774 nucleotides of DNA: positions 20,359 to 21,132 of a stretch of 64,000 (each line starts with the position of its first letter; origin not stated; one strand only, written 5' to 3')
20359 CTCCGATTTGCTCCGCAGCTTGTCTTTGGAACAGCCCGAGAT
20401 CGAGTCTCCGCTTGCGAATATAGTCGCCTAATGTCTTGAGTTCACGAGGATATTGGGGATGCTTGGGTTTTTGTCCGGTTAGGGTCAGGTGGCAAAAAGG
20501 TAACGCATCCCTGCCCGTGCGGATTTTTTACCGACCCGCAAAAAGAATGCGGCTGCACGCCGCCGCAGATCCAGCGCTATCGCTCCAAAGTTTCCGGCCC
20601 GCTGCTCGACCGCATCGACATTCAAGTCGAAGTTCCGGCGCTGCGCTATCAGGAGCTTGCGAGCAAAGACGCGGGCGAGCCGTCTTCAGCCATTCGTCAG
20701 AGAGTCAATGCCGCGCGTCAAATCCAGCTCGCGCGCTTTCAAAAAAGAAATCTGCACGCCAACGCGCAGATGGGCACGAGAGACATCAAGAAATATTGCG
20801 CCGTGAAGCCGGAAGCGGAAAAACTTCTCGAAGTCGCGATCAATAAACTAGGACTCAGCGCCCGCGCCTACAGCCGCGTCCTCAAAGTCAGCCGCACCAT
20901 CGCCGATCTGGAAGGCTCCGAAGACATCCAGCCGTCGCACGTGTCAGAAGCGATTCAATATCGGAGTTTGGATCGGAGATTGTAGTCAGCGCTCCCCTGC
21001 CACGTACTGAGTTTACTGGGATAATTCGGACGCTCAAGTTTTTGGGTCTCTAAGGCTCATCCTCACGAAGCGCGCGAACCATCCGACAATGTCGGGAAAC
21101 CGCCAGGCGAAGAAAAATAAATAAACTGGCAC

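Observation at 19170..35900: Lower-GC stress island of about 15 kb bounded by direct repeats of the comM/yifB 3' end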

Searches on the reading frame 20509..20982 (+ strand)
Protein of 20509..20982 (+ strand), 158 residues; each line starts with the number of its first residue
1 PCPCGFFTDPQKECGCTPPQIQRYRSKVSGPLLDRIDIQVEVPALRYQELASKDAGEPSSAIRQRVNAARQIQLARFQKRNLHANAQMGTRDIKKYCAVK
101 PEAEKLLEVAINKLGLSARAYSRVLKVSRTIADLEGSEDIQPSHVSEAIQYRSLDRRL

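Call 10: search_protein_families(library=pfam, proteins=[window:20509-20982:+], max_evalue=0.01)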
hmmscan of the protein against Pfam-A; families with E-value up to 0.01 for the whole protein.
window:20509-20982:+ (158 aa): 2 families
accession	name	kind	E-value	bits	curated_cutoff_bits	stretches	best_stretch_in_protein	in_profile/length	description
PF13335.12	Mg_chelatase_C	-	6.2e-36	123.3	26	1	56-152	1-94/94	Magnesium chelatase, subunit ChlI C-terminal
PF01078.27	Mg_chelatase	-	1.9e-15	57.3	20.3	1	1-49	158-206/207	Magnesium chelatase, subunit ChlI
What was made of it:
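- Checked: The left fragment is the C-terminal 158 codons plus stop of ComM/YifB (20509-20985; Pfam Mg_chelatase_C 6e-36, call 10).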

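Call 16: find_homologous_proteins(query=window:20509-20982:+, max_evalue=1e-20)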
Query window:20509-20982:+ (158 aa): 7936 proteins with E <= 1e-20 among 8000 candidates; the best 120 are listed.
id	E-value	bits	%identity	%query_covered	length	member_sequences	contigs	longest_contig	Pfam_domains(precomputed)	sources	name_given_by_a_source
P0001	1.3e-90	319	93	100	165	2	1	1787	PF13335.13,PF01078.28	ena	-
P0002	4.3e-90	318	92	99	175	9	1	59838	PF13335.13,PF01078.28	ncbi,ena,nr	ncbi:MAG: hypothetical protein A3F90_07360 [Deltaproteobacteria bacterium RIFCSPLOWO2_12_FULL_60_19]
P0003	4.6e-90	317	92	100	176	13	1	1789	PF13335.13,PF01078.28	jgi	jgi:magnesium chelatase family protein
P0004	1.6e-89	316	90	99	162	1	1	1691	PF13335.13,PF01078.28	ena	-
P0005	3.4e-89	315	92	99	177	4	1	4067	PF13335.13,PF01078.28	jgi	jgi:magnesium chelatase family protein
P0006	5.5e-89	314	92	99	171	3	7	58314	PF13335.13,PF01078.28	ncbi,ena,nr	ncbi:MAG: hypothetical protein A3F90_02630 [Deltaproteobacteria bacterium RIFCSPLOWO2_12_FULL_60_19]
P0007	2.3e-87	309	89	99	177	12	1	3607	PF13335.13,PF01078.28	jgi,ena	jgi:magnesium chelatase family protein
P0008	2.6e-86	305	88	100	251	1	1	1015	PF13335.13,PF01078.28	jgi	-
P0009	8.5e-85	300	86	99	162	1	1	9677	PF13335.13,PF01078.28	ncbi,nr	ncbi:MAG: ATP-binding protein [Deltaproteobacteria bacterium]|nr:ATP-binding protein [Deltaproteobac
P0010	5.4e-84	298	85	100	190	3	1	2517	PF13335.13,PF01078.28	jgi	jgi:magnesium chelatase family protein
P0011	2.0e-83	296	85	99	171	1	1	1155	PF13335.13,PF01078.28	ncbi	-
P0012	3.0e-83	295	84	100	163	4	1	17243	PF13335.13,PF01078.28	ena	-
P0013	3.2e-83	295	84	100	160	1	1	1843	PF13335.13,PF01078.28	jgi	jgi:magnesium chelatase family protein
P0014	5.6e-83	295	85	100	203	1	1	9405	PF13335.13,PF01078.28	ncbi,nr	ncbi:MAG TPA: ATP-binding protein, partial [Candidatus Binatia bacterium]|nr:ATP-binding protein [Ca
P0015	5.7e-83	294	85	100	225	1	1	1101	PF13335.13,PF01078.28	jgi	jgi:magnesium chelatase family protein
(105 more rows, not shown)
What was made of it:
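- Tried and rejected: For a time I read the HTH-comM' pair as a free-standing two-gene module or a mobile unit, because the 120 best protein hits were all short fragments (call 16).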

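Call 19: find_encoding_contigs(protein=P0002, flank=10000, max_places=4)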
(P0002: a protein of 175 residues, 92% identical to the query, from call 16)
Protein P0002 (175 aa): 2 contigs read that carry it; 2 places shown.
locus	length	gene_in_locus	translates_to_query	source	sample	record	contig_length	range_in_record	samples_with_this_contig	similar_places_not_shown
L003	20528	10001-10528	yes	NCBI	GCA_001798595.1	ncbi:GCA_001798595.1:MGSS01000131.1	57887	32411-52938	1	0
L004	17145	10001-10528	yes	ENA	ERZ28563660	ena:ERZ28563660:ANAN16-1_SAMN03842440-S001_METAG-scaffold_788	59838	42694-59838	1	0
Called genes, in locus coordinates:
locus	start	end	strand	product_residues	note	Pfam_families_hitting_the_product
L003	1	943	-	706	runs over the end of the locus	PF04773:FecR, PF20245:DUF6600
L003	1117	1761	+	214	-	PF02798:GST_N, PF13417:GST_N_3, PF13409:GST_N_2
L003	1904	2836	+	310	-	PF00701:DHDPS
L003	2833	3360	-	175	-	PF00160:Pro_isomerase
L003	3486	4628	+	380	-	PF05170:AsmA (weak), PF05359:DUF748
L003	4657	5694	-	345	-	PF13531:SBP_bac_11, PF01547:SBP_bac_1, PF13416:SBP_bac_8, PF13343:SBP_bac_6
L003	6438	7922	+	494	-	PF12796:Ank_2 (faint), PF13637:Ank_4 (faint), PF00023:Ank (faint)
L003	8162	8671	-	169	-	-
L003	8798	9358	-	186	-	PF27329:Rv1289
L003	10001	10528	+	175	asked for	PF01078:Mg_chelatase, PF13335:Mg_chelatase_C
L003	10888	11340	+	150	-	PF13620:CarboxypepD_reg (weak)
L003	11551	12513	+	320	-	PF02563:Poly_export, PF10531:SLBB, PF22461:SLBB_2 (weak)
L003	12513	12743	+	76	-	PF02518:HATPase_c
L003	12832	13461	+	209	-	PF00072:Response_reg, PF00196:GerE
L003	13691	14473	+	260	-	-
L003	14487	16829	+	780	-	PF02706:Wzz, PF13807:GNVR, PF01656:CbiA (faint), PF10609:ParA (weak), PF13614:AAA_31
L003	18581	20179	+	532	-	PF14559:TPR_19 (faint), PF13431:TPR_17 (faint), PF07719:TPR_2 (faint), PF13428:TPR_14 (faint)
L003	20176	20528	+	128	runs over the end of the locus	PF05635:23S_rRNA_IVP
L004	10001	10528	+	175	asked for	PF01078:Mg_chelatase, PF13335:Mg_chelatase_C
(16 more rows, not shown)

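Call 20: find_encoding_contigs(protein=P0006, flank=10000, max_places=4)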
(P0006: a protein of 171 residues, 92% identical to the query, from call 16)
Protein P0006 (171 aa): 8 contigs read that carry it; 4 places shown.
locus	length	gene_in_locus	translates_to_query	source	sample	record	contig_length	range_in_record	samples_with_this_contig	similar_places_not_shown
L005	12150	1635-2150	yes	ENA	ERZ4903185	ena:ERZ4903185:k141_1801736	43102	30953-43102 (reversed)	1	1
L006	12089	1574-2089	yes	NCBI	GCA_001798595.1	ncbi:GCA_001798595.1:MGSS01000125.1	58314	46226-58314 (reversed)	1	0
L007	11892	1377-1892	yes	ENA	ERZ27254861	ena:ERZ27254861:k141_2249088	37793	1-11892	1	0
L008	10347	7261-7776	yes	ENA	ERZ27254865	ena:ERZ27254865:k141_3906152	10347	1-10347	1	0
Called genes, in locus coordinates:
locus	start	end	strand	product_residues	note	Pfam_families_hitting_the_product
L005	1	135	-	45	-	?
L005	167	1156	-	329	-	-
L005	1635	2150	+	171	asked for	PF01078:Mg_chelatase, PF13335:Mg_chelatase_C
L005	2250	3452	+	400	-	PF05977:MFS_3 (weak), PF07690:MFS_1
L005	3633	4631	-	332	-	PF02423:OCD_Mu_crystall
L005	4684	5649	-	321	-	PF09084:NMT1 (weak)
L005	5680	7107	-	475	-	PF20695:UbiD_N, PF01977:UbiD, PF20696:UbiD_C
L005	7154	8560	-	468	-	PF20695:UbiD_N, PF01977:UbiD, PF20696:UbiD_C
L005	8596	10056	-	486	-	PF20695:UbiD_N (weak), PF01977:UbiD, PF20696:UbiD_C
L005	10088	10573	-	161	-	PF00111:Fer2 (weak), PF13085:Fer2_3 (weak), PF01799:Fer2_2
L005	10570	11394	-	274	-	PF00941:FAD_binding_5, PF03450:CO_deh_flav_C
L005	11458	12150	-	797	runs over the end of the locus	PF01315:Ald_Xan_dh_C, PF02738:MoCoBD_1, PF20256:MoCoBD_2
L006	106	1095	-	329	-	-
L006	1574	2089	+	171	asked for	PF01078:Mg_chelatase, PF13335:Mg_chelatase_C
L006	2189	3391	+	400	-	PF05977:MFS_3 (weak), PF07690:MFS_1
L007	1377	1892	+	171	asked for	PF01078:Mg_chelatase, PF13335:Mg_chelatase_C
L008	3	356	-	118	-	?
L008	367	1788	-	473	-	PF07969:Amidohydro_3 (weak), PF01979:Amidohydro_1, PF12890:DHOase (weak), PF07969:Amidohydro_3 (weak)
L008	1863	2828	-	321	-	PF13379:NMT1_2 (weak), PF09084:NMT1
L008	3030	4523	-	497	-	PF00890:FAD_binding_2, PF01134:GIDA (faint), PF01266:DAO, PF03486:HI0933_like (faint), PF07992:Pyr_redox_2 (weak), PF12831:FAD_oxidored (weak)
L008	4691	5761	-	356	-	PF13531:SBP_bac_11, PF01547:SBP_bac_1, PF13416:SBP_bac_8, PF13343:SBP_bac_6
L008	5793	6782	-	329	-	-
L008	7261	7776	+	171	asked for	PF01078:Mg_chelatase, PF13335:Mg_chelatase_C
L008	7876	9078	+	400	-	PF05977:MFS_3 (weak), PF07690:MFS_1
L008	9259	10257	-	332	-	PF02423:OCD_Mu_crystall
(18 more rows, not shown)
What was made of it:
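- In one MAG (GCA_001798595.1) two contigs carry the HTH-comM' unit with different DNA on both sides (calls 19, 20).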

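Call 24: find_related_loci(query=window:20509-20982:+, collection=genome_contigs, flank=10000)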
Query window:20509-20982:+ (158 aa) in genome_contigs; peptide patterns used: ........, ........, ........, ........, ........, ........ (x = any residue, [..] = any of these).
599 stretches matched a pattern (row limit reached: there are more); 544 encode a relative of the query (tblastn E <= 1e-3); the best 80 are kept; 80 distinct loci.
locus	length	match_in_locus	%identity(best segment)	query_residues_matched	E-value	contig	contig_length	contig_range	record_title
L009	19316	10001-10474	99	1-158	8e-105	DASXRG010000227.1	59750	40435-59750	MAG TPA_asm: Candidatus Binatia bacterium isolate SMAG_U4633 k141_889435, whole genome shotgun sequence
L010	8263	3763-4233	85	2-158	2e-89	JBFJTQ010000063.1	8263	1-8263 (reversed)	MAG: Candidatus Binatia bacterium isolate Mix_sand19.2022.05.D.23 k141_3653873_length_8263_cov_8.0000, whole genome shot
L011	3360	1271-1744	83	1-158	3e-90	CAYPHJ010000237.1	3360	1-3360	MAG TPA_asm: uncultured Syntrophobacteraceae bacterium isolate SRP217488_co1_39 genome assembly, contig: NODE_39562_leng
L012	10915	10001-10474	83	1-158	1e-87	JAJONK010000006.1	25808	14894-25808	MAG: Deltaproteobacteria bacterium isolate C_No_T20_B_bin.39 scaffold_1911, whole genome shotgun sequence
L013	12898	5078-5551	82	1-158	2e-87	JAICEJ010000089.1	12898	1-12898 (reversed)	MAG: Candidatus Binatia bacterium isolate BD_FP_2_bin.16 k141_455160_length_12898_cov_16.8259, whole genome shotgun sequ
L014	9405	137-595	84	1-153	3e-87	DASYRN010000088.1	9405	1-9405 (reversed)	MAG TPA_asm: Candidatus Binatia bacterium isolate SMAG_U4512 k141_2525176, whole genome shotgun sequence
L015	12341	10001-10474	81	1-158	4e-86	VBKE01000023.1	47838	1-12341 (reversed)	MAG: Deltaproteobacteria bacterium isolate DP_1 14_1009_09_30cm_scaffold_609, whole genome shotgun sequence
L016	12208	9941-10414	80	1-158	9e-85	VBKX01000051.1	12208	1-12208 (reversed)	MAG: Deltaproteobacteria bacterium isolate DP_20 14_0903_13_30cm_scaffold_403405, whole genome shotgun sequence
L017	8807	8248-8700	84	1-151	7e-85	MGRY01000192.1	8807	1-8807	MAG: Deltaproteobacteria bacterium RIFCSPLOWO2_02_56_12 rifcsplowo2_02_sub10_scaffold_5533, whole genome shotgun sequenc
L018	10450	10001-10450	83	1-150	2e-82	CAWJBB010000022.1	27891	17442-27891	MAG: uncultured delta proteobacterium isolate MFD04850.bin.2.19 genome assembly, contig: contig_15291, whole genome shot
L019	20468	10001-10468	70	1-156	8e-76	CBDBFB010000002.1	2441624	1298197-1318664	MAG: uncultured Candidatus Binatia bacterium isolate 1f458a18-970d-4e2d-a946-a0f588cd1ee1 genome assembly, contig: conti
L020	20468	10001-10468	69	1-156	3e-73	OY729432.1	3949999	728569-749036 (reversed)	MAG: Candidatus Binatia bacterium isolate b65fbbe8-1638-4b94-9072-1473f084fbf4 genome assembly, chromosome: 1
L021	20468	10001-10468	69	1-156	2e-73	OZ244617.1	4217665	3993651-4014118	MAG: uncultured Candidatus Binatia bacterium isolate c6e9418e-c58b-4f86-8f57-4900b675f3d0 genome assembly, chromosome: 1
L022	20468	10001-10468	68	1-156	2e-72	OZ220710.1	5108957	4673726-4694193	MAG: Thermodesulfobacteriota bacterium isolate dce1034a-8f23-488c-aa07-39e6c80a0035 genome assembly, chromosome: 1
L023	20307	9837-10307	65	1-157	5e-70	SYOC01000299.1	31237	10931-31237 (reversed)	MAG: Proteobacteria bacterium isolate F1-80-MAGs139 F1-80__c562704, whole genome shotgun sequence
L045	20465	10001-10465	65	2-156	9e-65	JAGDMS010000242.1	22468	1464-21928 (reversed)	MAG: Deltaproteobacteria bacterium isolate CTSoil_040 scaffold_10726, whole genome shotgun sequence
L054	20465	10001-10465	61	2-156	9e-61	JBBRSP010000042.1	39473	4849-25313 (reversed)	MAG: Candidatus Binatia bacterium isolate La2_metabat2.097 La2_metabat2.097_K_2758506L39473_cov_25.0054, whole genome sh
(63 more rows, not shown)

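Call 30: search_protein_families(library=pfam, proteins=[L054:308-2473:+, L054:2470-2889:+, L054:2843-4870:+, L054:4896-6443:+, L054:6708-8774:+, L054:8771-9253:+, L054:9546-10175:-, L045:2699-4762:-, L045:5347-6954:-, L045:8089-8841:-], max_evalue=0.001)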
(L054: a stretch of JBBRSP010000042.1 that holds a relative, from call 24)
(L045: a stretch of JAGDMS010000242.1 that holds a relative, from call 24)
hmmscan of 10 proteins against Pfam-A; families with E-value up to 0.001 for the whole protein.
L054:308-2473:+ (721 aa): 0 families

L054:2470-2889:+ (139 aa): 0 families

L054:2843-4870:+ (675 aa): 1 family
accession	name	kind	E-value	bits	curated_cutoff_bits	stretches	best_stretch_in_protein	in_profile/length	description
PF17963.7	Big_9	-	3.2e-05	25.2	23.6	1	526-619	1-88/89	Bacterial Ig domain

L054:4896-6443:+ (515 aa): 7 families
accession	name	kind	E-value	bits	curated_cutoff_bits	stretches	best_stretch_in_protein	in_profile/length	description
PF12146.15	Hydrolase_4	-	2.3e-08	34.1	27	1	61-186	3-121/239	Serine aminopeptidase, S33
PF05448.18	AXE1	-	5.4e-07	29.1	21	0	123-170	158-205/321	Acetyl xylan esterase (AXE1)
PF00561.26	Abhydrolase_1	-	1.1e-05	25.6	25.8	1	63-173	1-102/245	alpha/beta hydrolase fold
PF12740.14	PETase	-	1.2e-05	25.3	28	1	42-187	35-171/263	PET hydrolase-like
PF00326.27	Peptidase_S9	-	1.6e-05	24.9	22.6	1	86-160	10-83/213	Prolyl oligopeptidase family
PF01738.24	DLH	-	0.00022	21.3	21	1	49-204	2-161/217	Dienelactone hydrolase family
PF08840.17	BAAT_C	-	0.00057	20.4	20.9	1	128-182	9-63/210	BAAT / Acyl-CoA thioester hydrolase C terminal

L054:6708-8774:+ (688 aa): 0 families

L054:8771-9253:+ (160 aa): 0 families

L054:9546-10175:- (209 aa): 6 families
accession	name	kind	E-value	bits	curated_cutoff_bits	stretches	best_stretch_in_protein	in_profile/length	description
PF13560.12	HTH_31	-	6.2e-20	71.7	27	2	150-198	4-53/64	Helix-turn-helix domain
PF01381.28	HTH_3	-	1.5e-17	63.8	23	2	152-190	1-39/55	Helix-turn-helix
PF12844.13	HTH_19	-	2.5e-06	27.7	30.2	0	151-190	3-42/64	Helix-turn-helix domain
PF15943.11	YdaS_toxin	-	2.5e-05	24.4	30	1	101-133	11-43/65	Bacterial toxin YdaS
PF13413.12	HTH_25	-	0.00036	20.7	24.6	0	151-188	1-38/62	Helix-turn-helix domain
PF13384.12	HTH_23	-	0.00067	19.8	24.6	0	96-118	16-37/50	Homeodomain-like domain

L045:2699-4762:- (687 aa): 2 families
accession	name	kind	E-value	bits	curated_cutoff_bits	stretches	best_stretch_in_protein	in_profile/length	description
PF00884.28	Sulfatase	-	4.1e-58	197.5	25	1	189-523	1-300/301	Sulfatase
PF01663.27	Phosphodiest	-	4.1e-05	23.8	23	0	215-258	18-63/342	Type I phosphodiesterase / nucleotide pyrophosphatase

L045:5347-6954:- (535 aa): 0 families

L045:8089-8841:- (250 aa): 1 family
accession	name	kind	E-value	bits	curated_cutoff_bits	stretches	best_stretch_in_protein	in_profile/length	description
PF13676.11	TIR_2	-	3.7e-10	40.8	28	1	2-101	1-96/122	TIR domain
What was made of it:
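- On Tn7-like (AbaR-type) insertion in comM: The 10 kb upstream in L045 and L054 has no such genes (call 30).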

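Call 40: find_related_loci(query=window:20509-20982:+, collection=viral_contigs, flank=10000)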
Query window:20509-20982:+ (158 aa) in viral_contigs; peptide patterns used: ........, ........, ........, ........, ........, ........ (x = any residue, [..] = any of these).
8 stretches matched a pattern, but none encodes a relative of the query by tblastn (E <= 1e-3).

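Call 45: search_protein_families(library=ncbifam, proteins=[L008:5793-6782:-, L003:8798-9358:-, L003:8162-8671:-], max_evalue=0.01)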
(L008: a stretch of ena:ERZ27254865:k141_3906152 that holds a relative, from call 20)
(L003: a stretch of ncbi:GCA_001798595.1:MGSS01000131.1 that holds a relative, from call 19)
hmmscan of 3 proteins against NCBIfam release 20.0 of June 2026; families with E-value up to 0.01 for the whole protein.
L008:5793-6782:- (329 aa): 2 families
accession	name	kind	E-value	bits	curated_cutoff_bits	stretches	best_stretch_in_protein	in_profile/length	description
TIGR01728.1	SsuA_fam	subfamily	2.4e-05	23.7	163.5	1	87-136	86-133/290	aliphatic sulfonate ABC transporter substrate-binding protein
TIGR01729.1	taurine_ABC_bnd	equivalog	0.0012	18.3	304.25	1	85-135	81-129/300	taurine ABC transporter substrate-binding protein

L003:8798-9358:- (186 aa): 0 families

L003:8162-8671:- (169 aa): 0 families
